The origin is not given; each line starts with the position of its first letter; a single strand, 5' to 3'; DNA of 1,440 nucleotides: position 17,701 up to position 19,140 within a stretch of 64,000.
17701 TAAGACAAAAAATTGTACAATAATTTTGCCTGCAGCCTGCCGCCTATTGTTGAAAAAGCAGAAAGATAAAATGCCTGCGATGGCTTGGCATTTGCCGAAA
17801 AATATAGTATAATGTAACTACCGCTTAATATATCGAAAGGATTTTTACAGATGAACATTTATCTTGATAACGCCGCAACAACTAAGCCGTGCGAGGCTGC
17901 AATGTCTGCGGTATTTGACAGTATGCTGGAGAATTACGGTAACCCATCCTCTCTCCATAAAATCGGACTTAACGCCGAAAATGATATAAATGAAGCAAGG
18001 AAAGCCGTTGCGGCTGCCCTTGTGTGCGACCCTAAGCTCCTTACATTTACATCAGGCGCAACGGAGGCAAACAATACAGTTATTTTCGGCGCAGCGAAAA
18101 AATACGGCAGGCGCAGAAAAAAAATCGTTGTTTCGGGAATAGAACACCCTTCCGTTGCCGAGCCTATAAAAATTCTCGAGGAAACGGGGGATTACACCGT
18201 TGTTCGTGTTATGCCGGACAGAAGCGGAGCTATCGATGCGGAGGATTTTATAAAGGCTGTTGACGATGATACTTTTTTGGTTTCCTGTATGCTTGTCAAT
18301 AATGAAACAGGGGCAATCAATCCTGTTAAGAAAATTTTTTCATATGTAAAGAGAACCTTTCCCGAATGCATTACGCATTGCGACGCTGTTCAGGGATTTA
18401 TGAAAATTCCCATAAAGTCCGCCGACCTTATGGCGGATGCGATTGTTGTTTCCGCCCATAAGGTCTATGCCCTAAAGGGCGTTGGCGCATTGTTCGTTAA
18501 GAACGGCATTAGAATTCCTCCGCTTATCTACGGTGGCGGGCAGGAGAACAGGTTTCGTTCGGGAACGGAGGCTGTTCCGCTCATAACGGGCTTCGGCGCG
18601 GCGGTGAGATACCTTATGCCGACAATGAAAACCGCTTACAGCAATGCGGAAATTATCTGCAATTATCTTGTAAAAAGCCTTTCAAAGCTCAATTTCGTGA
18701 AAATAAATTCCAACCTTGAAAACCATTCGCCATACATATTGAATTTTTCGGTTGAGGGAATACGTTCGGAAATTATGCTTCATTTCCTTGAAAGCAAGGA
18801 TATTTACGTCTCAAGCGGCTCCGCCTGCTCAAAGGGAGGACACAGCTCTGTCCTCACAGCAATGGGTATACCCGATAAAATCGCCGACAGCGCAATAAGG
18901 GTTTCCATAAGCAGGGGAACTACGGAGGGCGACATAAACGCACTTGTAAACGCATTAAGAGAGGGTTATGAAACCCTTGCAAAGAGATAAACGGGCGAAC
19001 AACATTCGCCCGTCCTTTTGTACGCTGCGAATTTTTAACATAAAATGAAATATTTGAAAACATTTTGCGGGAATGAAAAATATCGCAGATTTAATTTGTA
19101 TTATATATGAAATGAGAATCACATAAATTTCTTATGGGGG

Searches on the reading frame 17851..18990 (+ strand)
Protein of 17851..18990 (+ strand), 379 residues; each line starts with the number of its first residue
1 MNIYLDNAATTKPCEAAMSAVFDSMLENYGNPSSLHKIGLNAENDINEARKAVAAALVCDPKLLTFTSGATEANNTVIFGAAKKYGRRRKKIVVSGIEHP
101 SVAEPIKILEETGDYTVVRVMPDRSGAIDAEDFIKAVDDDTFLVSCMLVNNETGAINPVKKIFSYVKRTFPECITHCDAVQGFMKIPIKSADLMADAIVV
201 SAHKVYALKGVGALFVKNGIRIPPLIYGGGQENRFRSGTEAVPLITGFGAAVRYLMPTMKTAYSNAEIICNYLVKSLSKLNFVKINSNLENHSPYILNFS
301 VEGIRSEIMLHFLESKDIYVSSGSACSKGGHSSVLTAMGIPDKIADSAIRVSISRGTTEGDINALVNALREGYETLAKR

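Call 20: search_protein_families(library=pfam, proteins=[window:17851-18990:+], max_evalue=0.00001)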
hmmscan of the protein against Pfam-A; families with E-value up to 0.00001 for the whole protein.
window:17851-18990:+ (379 aa): 1 family
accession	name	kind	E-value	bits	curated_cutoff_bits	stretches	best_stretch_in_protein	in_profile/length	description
PF00266.25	Aminotran_5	-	1.8e-70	238.2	21.5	1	3-365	1-371/371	Aminotransferase class-V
